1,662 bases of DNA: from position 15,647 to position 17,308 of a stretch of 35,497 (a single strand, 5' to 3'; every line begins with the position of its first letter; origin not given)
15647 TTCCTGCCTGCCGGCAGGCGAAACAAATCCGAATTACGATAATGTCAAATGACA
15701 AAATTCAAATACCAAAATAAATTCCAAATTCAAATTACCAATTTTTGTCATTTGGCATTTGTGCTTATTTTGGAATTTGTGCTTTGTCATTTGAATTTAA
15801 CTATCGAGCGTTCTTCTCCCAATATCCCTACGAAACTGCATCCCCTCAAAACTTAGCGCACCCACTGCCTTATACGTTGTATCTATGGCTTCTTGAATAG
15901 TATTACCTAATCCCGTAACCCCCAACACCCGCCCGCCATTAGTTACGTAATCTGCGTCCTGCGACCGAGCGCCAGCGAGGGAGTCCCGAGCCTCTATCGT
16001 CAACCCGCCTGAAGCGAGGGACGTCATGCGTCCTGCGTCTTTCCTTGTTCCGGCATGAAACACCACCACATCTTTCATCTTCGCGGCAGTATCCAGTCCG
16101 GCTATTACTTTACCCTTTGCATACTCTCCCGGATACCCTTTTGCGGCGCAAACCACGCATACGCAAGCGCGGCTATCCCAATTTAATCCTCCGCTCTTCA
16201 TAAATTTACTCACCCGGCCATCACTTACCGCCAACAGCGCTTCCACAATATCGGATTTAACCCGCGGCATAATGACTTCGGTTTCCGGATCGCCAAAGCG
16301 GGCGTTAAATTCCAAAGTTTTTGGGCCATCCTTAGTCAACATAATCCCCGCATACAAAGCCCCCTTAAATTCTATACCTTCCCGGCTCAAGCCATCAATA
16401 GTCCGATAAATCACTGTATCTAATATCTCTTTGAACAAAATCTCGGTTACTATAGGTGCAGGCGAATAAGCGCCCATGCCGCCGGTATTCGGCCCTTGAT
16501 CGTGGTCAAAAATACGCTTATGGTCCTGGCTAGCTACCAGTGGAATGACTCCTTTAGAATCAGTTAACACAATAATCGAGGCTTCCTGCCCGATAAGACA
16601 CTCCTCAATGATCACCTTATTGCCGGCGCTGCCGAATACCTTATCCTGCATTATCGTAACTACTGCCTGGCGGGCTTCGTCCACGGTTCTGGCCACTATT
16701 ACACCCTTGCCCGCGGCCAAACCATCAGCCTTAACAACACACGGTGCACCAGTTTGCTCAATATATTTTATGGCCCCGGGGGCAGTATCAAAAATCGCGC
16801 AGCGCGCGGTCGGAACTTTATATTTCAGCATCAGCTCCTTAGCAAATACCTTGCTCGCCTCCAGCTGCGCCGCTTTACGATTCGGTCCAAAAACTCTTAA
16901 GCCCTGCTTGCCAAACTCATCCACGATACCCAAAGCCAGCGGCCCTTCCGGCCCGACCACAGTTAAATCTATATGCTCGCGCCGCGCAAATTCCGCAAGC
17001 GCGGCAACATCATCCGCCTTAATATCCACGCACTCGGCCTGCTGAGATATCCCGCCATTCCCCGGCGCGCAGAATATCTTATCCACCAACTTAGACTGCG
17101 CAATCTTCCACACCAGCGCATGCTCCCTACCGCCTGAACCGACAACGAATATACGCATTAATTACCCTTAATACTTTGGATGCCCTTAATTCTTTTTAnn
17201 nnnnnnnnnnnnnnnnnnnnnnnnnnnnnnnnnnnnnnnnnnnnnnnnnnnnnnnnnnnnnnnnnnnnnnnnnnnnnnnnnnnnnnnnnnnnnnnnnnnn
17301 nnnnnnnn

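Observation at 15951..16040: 90-nt in-frame insert in purD bounded by the same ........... motif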

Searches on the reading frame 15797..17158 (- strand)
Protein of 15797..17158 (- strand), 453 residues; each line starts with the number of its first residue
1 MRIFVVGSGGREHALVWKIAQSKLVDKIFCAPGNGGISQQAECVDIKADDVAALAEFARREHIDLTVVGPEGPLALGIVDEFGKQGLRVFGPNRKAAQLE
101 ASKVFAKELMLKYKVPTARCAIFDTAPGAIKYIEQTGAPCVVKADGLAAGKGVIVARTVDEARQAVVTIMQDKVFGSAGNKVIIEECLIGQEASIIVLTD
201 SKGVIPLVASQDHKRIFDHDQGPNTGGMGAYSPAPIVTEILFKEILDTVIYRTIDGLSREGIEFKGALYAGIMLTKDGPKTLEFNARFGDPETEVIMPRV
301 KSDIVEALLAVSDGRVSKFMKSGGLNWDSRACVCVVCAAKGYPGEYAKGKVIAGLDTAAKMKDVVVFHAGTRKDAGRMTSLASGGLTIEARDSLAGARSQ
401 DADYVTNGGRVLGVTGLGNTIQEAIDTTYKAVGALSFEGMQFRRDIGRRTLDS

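Call 9: search_solved_structures(query=window:15797-17158:-, show_alignments=3)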
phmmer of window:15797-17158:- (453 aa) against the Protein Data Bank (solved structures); distinct sequences matched with E-value up to 0.001: 13.
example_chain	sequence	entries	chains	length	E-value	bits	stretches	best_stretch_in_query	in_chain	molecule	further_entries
2yw2_A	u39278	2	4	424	7.9e-134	450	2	1-375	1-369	Phosphoribosylamine--glycine ligase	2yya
2yrw_A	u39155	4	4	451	5e-129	434.2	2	1-377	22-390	Phosphoribosylglycinamide synthetase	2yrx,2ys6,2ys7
3mjf_A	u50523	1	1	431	6.8e-127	427.1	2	1-374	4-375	Phosphoribosylamine--glycine ligase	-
5vev_A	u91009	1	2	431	4.6e-125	421.1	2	1-372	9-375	Phosphoribosylamine--glycine ligase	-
1gso_A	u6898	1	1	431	1.5e-123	416.1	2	1-372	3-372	PROTEIN (GLYCINAMIDE RIBONUCLEOTIDE SYNTHETASE)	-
2xcl_A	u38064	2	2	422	4.7e-123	414.5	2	1-377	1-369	PHOSPHORIBOSYLAMINE--GLYCINE LIGASE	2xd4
2ip4_A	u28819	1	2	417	2.4e-116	392.4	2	1-380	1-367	Phosphoribosylamine--glycine ligase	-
2qk4_A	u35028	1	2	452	4.8e-116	391.4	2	2-377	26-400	Trifunctional purine biosynthetic protein adenosine-3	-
3lp8_A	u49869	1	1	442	5.1e-100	338.6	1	1-400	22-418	Phosphoribosylamine-glycine ligase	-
7lvo_A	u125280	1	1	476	7.2e-96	324.9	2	2-374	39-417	phosphoribosyl-glycinamide (GAR) synthetase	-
1vkz_A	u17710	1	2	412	3.7e-60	207.2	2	2-352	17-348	Phosphoribosylamine--glycine ligase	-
9tps_G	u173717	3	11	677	8.4e-05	24.8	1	85-208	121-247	Biotin carboxylase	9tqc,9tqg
3n6r_A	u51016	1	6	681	0.00043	22.5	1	84-203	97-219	Propionyl-CoA carboxylase, alpha subunit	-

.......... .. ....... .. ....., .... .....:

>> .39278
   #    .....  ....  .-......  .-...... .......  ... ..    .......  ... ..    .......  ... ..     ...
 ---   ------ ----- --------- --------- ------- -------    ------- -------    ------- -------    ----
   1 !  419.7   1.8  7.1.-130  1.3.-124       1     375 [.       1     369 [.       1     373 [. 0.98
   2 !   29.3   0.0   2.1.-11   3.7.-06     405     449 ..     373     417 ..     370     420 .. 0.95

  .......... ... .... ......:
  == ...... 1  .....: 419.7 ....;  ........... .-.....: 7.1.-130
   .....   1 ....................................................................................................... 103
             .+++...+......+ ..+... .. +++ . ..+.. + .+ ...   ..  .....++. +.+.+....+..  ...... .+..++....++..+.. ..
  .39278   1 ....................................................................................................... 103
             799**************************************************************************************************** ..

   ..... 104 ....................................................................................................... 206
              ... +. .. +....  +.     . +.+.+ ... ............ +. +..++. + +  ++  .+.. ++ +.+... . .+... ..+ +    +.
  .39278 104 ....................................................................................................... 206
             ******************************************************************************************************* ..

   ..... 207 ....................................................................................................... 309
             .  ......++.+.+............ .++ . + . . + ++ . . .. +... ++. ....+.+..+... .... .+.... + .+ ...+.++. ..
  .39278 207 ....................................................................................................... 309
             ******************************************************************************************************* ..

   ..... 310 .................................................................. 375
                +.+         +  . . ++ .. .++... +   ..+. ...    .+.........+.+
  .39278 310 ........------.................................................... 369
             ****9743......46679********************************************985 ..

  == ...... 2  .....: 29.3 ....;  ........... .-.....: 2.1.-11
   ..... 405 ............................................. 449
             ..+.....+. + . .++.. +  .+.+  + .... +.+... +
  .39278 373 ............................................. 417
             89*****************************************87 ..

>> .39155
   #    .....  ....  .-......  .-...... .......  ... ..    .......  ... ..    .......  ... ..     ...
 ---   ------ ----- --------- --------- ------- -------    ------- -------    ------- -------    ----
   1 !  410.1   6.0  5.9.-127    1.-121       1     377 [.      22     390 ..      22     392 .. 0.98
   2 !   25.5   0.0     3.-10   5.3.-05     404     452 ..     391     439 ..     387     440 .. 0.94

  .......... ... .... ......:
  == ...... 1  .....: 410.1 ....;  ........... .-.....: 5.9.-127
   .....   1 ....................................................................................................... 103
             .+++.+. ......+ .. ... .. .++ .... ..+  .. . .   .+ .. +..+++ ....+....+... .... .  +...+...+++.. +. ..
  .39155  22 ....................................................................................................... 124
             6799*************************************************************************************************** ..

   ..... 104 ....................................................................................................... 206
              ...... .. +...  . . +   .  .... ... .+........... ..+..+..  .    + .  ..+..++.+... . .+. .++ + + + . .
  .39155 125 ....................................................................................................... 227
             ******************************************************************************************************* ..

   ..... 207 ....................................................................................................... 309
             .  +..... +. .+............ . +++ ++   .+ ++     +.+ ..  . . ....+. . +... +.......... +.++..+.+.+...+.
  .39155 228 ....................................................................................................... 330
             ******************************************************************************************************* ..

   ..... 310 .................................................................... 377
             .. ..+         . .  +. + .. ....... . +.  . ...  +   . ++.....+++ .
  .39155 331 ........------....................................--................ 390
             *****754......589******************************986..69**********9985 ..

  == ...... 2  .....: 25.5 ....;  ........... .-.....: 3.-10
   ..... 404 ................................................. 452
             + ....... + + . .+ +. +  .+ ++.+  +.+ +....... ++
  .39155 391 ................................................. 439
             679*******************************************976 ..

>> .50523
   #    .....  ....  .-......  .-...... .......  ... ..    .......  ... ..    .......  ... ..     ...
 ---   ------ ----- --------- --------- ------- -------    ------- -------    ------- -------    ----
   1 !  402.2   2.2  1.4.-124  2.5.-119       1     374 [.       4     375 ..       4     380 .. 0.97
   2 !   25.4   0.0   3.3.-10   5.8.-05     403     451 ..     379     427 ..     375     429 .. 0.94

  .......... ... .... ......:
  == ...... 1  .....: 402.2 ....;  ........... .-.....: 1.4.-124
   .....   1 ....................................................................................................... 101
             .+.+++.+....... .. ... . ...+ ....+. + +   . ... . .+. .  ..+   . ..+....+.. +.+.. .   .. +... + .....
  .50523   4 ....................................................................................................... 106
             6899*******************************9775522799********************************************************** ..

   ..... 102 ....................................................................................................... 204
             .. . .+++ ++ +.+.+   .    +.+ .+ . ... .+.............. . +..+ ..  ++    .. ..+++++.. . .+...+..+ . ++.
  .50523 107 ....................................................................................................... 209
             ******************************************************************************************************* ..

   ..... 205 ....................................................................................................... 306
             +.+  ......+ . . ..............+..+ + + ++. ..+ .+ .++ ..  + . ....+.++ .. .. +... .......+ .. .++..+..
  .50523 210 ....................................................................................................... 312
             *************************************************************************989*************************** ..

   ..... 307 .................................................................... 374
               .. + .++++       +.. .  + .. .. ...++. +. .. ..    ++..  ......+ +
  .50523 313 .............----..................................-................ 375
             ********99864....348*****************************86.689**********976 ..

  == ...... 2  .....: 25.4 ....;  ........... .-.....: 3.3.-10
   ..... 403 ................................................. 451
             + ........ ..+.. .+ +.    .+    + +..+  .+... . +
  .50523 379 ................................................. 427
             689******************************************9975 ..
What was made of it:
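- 15797..17158 (-): purD (phosphoribosylamine-glycine ligase), intact 453-aa ORF that carries the insert. PDB PurD alignments on both sides of the insert in call 9.
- The insert is absent from PDB PurDs (call 9).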

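Call 10: search_protein_families(library=pfam, proteins=[window:15797-17158:-])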
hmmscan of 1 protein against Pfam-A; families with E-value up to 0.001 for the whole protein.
window:15797-17158:- (453 aa): 10 families
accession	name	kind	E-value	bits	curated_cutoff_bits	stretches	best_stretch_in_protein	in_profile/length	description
PF01071.24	GARS_A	-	5.9e-76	255.1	27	1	101-293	1-194/194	Phosphoribosylglycinamide synthetase, ATP-grasp (A) domain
PF02844.21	GARS_N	-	1.2e-40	138.7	29.5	1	1-100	1-100/100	Phosphoribosylglycinamide synthetase, N domain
PF02843.22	GARS_C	-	2.1e-30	105.3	34.8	1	332-449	1-92/92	Phosphoribosylglycinamide synthetase, C domain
PF02786.22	CPSase_L_D2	-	2.4e-06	27.6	19.8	1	103-214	2-116/211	Carbamoyl-phosphate synthase L chain, ATP binding domain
PF02222.28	ATP-grasp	-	2.6e-06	27.7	27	1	111-213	4-105/179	ATP-grasp domain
PF13535.11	ATP-grasp_4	-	0.00039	20.5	27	1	138-214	3-87/160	ATP-grasp domain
PF08442.15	ATP-grasp_2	-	0.00055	20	29.5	1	106-202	7-116/202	ATP-grasp domain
PF13549.11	ATP-grasp_5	-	0.00057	19.8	27.6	0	103-145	12-54/221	ATP-grasp domain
PF02655.19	ATP-grasp_3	-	0.0006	20.4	23.2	0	131-289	25-158/160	ATP-grasp domain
PF08443.16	RimK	-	0.00074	19.6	21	0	103-168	4-71/188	RimK-like ATP-grasp domain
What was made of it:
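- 15797..17158 (-): Pfam GARS_N/A/C in call 10.
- Checked: It has GARS_N, GARS_A and GARS_C Pfam domains (call 10) and is collinear with solved PurD structures on both sides of the insert (call 9).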

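Call 11: find_homologous_proteins(query=window:15797-17158:-, max_evalue=1e-50)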
Query window:15797-17158:- (453 aa): 8000 proteins with E <= 1e-50 among 8000 candidates; the best 120 are listed.
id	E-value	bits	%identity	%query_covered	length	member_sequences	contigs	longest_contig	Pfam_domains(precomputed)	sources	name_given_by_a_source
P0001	9.8e-296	998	100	100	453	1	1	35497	PF02844.22,PF02843.23,PF02786.23,PF02222.28,PF01071.25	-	-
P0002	9.7e-207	705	70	100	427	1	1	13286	PF02844.22,PF08442.16,PF02843.23,PF02786.23,PF02222.28,PF08443.17,PF02655.20,PF01071.25,PF07478.19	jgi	jgi:phosphoribosylamine---glycine ligase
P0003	4.7e-204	696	70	100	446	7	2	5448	PF02844.22,PF08442.16,PF02843.23,PF02222.28,PF01071.25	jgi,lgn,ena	-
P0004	1.0e-203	695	69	100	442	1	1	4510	PF02844.22,PF08442.16,PF02843.23,PF02786.23,PF02222.28,PF08443.17,PF02655.20,PF01071.25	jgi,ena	-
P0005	2.8e-203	694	71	100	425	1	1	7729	PF02844.22,PF08442.16,PF02843.23,PF02786.23,PF02222.28,PF08443.17,PF01071.25,PF07478.19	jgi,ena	-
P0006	2.9e-203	694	68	100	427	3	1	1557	PF02844.22,PF08442.16,PF02843.23,PF02786.23,PF02222.28,PF08443.17,PF01071.25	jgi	-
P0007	3.2e-203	694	70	100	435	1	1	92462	PF02844.22,PF08442.16,PF02843.23,PF13549.12,PF02786.23,PF02222.28,PF08443.17,PF02655.20,PF01071.25,PF07478.19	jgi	jgi:phosphoribosylamine--glycine ligase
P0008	3.4e-203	693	70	99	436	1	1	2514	PF02844.22,PF08442.16,PF02843.23,PF13549.12,PF02786.23,PF02222.28,PF08443.17,PF02655.20,PF01071.25,PF07478.19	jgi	jgi:phosphoribosylamine--glycine ligase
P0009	4.8e-203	693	70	99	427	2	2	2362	PF02844.22,PF08442.16,PF02843.23,PF02786.23,PF02222.28,PF08443.17,PF02655.20,PF01071.25,PF07478.19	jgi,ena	-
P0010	7.7e-203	692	69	100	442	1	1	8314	PF02844.22,PF08442.16,PF02843.23,PF02786.23,PF02222.28,PF08443.17,PF02655.20,PF01071.25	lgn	-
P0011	1.3e-202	692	70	100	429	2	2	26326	PF02844.22,PF08442.16,PF02843.23,PF13549.12,PF02786.23,PF02222.28,PF08443.17,PF02655.20,PF01071.25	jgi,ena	-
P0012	1.3e-202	692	69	100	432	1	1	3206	PF02844.22,PF08442.16,PF02843.23,PF02786.23,PF02222.28,PF02655.20,PF01071.25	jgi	jgi:phosphoribosylamine--glycine ligase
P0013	4.7e-202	690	70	100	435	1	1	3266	PF02844.22,PF08442.16,PF02843.23,PF13549.12,PF02786.23,PF02222.28,PF08443.17,PF02655.20,PF01071.25,PF07478.19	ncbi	-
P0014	4.9e-202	690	69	100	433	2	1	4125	PF02844.22,PF08442.16,PF02843.23,PF02786.23,PF02222.28,PF08443.17,PF01071.25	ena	-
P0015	7.0e-202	689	69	100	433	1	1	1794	PF02844.22,PF08442.16,PF02843.23,PF02786.23,PF02222.28,PF08443.17,PF02655.20,PF01071.25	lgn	-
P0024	3.8e-201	687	69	100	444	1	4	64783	PF02844.22,PF08442.16,PF02843.23,PF13549.12,PF02786.23,PF02222.28,PF08443.17,PF02655.20,PF01071.25,PF07478.19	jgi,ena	-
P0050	3.4e-199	680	67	100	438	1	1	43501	PF02844.22,PF08442.16,PF02843.23,PF13549.12,PF02786.23,PF02222.28,PF08443.17,PF02655.20,PF01071.25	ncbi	-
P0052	4.2e-199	680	67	100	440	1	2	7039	PF02844.22,PF08442.16,PF02843.23,PF13549.12,PF02786.23,PF02222.28,PF08443.17,PF02655.20,PF01071.25,PF07478.19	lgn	-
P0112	8.4e-197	672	67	100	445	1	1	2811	PF02844.22,PF08442.16,PF02843.23,PF13549.12,PF02786.23,PF02222.28,PF08443.17,PF01071.25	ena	-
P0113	1.0e-196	672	66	100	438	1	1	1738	PF02844.22,PF02843.23,PF02655.20,PF01071.25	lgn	-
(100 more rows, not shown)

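Call 24: find_encoding_contigs(protein=P0010, flank=3000, max_places=1)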
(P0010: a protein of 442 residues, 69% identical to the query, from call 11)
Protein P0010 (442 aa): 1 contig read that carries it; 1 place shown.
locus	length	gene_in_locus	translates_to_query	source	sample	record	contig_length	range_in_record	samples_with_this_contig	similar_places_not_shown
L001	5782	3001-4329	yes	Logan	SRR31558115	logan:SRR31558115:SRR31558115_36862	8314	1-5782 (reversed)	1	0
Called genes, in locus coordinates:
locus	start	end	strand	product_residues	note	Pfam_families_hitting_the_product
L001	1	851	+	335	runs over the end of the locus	PF00586:AIRS, PF02769:AIRS_C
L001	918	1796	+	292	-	PF01145:Band_7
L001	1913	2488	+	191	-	PF01909:NTP_transf_2 (weak), PF18765:Polbeta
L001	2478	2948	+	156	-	PF05168:HEPN (weak)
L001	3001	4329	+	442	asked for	PF02844:GARS_N, PF01071:GARS_A, PF02222:ATP-grasp, PF02655:ATP-grasp_3 (weak), PF02786:CPSase_L_D2 (weak), PF08442:ATP-grasp_2 (weak), PF08443:RimK (weak), PF02843:GARS_C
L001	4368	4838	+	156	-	PF00731:AIRC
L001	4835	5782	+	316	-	?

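Call 25: find_encoding_contigs(protein=P0052, flank=3000, max_places=1)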
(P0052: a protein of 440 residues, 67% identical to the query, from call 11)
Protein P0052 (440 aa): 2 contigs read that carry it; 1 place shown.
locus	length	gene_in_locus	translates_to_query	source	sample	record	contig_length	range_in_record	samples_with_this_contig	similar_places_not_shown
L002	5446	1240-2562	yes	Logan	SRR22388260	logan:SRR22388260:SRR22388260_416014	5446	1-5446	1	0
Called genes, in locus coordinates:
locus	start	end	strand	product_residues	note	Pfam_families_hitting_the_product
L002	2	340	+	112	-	?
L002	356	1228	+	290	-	PF01145:Band_7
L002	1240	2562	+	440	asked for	PF02844:GARS_N, PF01071:GARS_A, PF02222:ATP-grasp, PF02655:ATP-grasp_3, PF02786:CPSase_L_D2, PF07478:Dala_Dala_lig_C (weak), PF08442:ATP-grasp_2, PF02843:GARS_C, +2 more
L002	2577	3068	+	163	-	PF00731:AIRC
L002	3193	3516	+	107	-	-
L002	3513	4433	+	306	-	PF08241:Methyltransf_11 (faint), PF13847:Methyltransf_31 (faint), PF01555:N6_N4_Mtase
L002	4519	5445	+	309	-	?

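Call 26: find_encoding_contigs(protein=P0050, flank=3000, max_places=1)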
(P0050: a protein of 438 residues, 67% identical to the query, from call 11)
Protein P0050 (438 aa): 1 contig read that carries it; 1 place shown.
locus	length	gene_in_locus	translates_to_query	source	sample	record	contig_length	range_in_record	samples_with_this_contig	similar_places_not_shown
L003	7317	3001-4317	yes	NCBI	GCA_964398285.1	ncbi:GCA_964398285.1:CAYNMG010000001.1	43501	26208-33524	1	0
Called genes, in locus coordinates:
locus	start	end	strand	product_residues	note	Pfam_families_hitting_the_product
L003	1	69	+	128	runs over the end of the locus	-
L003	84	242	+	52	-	-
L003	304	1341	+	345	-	PF00586:AIRS, PF02769:AIRS_C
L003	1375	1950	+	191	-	PF13828:DUF4190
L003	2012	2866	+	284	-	PF01145:Band_7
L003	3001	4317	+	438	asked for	PF02844:GARS_N, PF13549:ATP-grasp_5 (weak), PF01071:GARS_A, PF02222:ATP-grasp, PF02655:ATP-grasp_3 (weak), PF02786:CPSase_L_D2 (weak), PF08442:ATP-grasp_2, PF02843:GARS_C, +1 more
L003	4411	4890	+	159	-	PF00731:AIRC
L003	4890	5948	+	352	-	PF01300:Sua5_yciO_yrdC, PF01451:LMWPc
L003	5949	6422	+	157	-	PF02502:LacAB_rpiB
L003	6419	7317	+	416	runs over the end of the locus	PF00464:SHMT, PF00155:Aminotran_1_2 (weak)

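Call 30: find_related_loci(query=window:15797-17158:-, collection=genome_contigs, flank=10000)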
Query window:15797-17158:- (453 aa) in genome_contigs; peptide patterns used: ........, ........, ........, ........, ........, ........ (x = any residue, [..] = any of these).
271 stretches matched a pattern; 111 encode a relative of the query (tblastn E <= 1e-3); the best 80 are kept; 80 distinct loci.
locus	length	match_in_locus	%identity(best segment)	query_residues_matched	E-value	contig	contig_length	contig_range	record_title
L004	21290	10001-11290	68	1-449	0e+0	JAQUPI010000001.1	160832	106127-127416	MAG: Candidatus Omnitrophota bacterium isolate STD1_220 NODE_163_length_160832_cov_4.317501_Sandtown_D1, whole genome sh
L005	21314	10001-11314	66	1-451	0e+0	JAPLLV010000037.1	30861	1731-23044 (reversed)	MAG: Candidatus Omnitrophota bacterium isolate LacPavin_0920_WC90_MAG_47_10 LacPavin_0920_WC90_scaffold_1156033, whole g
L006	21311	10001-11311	62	1-452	0e+0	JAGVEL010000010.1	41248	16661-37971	MAG: Candidatus Omnitrophota bacterium isolate DeMMO2_11 c_000000017036, whole genome shotgun sequence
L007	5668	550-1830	60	1-451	0e+0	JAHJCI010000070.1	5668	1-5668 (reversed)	MAG: Candidatus Omnitrophota bacterium isolate Modern_marine.mb.30 Modern_marine.mb.30_k141_921646, whole genome shotgun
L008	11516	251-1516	52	1-452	4e-146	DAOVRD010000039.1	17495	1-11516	MAG TPA_asm: Planctomycetota bacterium isolate CSMAG_1592 CSMAG_1592_k141_1995538_length_17495_cov_28.4270, whole genome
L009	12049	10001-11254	51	1-449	1e-139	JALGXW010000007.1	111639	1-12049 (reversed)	MAG: Candidatus Hebobacterum abditum isolate M3-44_Bin_391 M3-44_Bin_391_scaffold_187, whole genome shotgun sequence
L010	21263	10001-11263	49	1-451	7e-135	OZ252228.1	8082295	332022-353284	MAG: Candidatus Latescibacterota bacterium isolate 2d5a3a6b-ac94-4199-888f-c4fbb53c5f42 genome assembly, chromosome: 1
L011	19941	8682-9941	47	1-451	1e-130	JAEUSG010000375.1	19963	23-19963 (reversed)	MAG: Fibrobacteres bacterium isolate new MAG-297 k141_1450734, whole genome shotgun sequence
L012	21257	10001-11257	46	1-448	3e-129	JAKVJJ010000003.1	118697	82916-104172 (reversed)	MAG: Oscillospiraceae bacterium isolate UW_MP_ACUT4_1 Ga0455794_000050, whole genome shotgun sequence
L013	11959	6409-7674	47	1-451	3e-127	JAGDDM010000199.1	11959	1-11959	MAG: Abditibacteriota bacterium isolate RGIG10368 Yak_Rumen.Co__c4833894, whole genome shotgun sequence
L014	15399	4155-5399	44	1-451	3e-125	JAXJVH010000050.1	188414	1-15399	MAG: Acutalibacteraceae bacterium isolate DOME_MAG_559 559_C0109_k141_454695, whole genome shotgun sequence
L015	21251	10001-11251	45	1-451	4e-124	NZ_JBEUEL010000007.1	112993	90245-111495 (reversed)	Pueribacillus sp. YX66 T8_scaffold7, whole genome shotgun sequence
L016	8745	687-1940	44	1-453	5e-124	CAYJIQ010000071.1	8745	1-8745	MAG TPA_asm: uncultured Christensenellaceae bacterium isolate ERP123703_co2_255 genome assembly, contig: NODE_5932_lengt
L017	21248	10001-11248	43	1-451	7e-122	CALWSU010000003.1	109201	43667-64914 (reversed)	MAG: uncultured Lachnospiraceae bacterium isolate BRZ_CE__bin39 genome assembly, contig: BRZ_CE__NODE_340_length_109201_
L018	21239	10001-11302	46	1-453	5e-121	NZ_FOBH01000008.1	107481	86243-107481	Nitrosovibrio tenuis strain Nv1, whole genome shotgun sequence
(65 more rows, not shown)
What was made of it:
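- Tried and rejected: The other 76 were used as controls (call 30).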
